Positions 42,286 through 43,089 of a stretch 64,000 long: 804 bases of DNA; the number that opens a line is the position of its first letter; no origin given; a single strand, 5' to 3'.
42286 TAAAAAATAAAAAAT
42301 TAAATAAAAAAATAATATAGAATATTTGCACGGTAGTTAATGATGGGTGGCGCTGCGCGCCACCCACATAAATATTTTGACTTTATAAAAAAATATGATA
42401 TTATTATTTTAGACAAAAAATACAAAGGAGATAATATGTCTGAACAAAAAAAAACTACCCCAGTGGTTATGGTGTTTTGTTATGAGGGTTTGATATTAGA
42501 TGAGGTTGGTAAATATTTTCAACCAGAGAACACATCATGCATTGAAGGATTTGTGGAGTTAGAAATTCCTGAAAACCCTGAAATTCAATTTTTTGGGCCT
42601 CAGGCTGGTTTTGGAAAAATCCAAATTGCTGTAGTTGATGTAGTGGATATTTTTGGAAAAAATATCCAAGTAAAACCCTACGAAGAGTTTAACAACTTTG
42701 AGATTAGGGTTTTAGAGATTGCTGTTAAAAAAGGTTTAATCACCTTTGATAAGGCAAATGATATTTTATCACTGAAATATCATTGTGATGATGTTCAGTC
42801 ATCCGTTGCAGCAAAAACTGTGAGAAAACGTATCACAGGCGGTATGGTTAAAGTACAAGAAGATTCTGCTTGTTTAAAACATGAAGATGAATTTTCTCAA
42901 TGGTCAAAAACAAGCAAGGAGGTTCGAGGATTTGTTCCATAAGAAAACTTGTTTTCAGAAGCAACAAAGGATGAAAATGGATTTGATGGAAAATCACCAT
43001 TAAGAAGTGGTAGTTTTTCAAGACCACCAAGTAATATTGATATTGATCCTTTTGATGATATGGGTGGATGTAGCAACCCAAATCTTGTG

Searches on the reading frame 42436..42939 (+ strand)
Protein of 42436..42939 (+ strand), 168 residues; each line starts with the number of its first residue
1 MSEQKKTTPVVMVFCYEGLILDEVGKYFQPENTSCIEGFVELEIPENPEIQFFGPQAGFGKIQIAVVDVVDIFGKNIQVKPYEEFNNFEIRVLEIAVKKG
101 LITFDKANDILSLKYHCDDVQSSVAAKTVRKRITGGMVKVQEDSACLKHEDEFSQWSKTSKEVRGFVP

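Call 7: search_protein_families(library=pfam, proteins=[window:42436-42939:+], max_evalue=0.1)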
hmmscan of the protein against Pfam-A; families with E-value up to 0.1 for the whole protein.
seq(168 aa): 0 families

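Call 81: search_dna_similar(query=window:42436-42939:+, collection=phages, mode=protein, max_evalue=0.01, max_rows=10)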
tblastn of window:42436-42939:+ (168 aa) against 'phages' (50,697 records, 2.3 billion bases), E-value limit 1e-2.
No match.

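Call 94: find_homologous_proteins(query=window:42436-42939:+, max_evalue=0.01)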
Query window:42436-42939:+ (168 aa): 2 proteins with E <= 0.01 among 26 candidates.
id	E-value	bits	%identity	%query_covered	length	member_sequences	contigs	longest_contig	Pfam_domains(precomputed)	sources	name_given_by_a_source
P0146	1.9e-106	371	100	100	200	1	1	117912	-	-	-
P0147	5.8e-45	171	57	83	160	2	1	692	-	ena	-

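Call 95: find_encoding_contigs(protein=P0147, flank=5000, max_places=3)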
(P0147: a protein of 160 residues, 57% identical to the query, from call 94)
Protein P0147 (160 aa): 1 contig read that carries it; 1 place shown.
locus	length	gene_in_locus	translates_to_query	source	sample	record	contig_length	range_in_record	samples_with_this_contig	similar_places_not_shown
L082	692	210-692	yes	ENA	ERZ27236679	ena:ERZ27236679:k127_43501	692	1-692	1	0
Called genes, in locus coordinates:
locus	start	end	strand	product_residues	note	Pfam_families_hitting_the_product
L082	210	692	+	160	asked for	?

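Call 101: search_protein_families(library=padloc, proteins=[window:42436-42939:+], max_evalue=0.01)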
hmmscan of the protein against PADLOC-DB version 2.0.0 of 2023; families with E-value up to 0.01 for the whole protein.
window:42436-42939:+ (168 aa): 0 families
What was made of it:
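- The other cargo proteins have no informative homologues (calls 7, 81, 94, 101).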
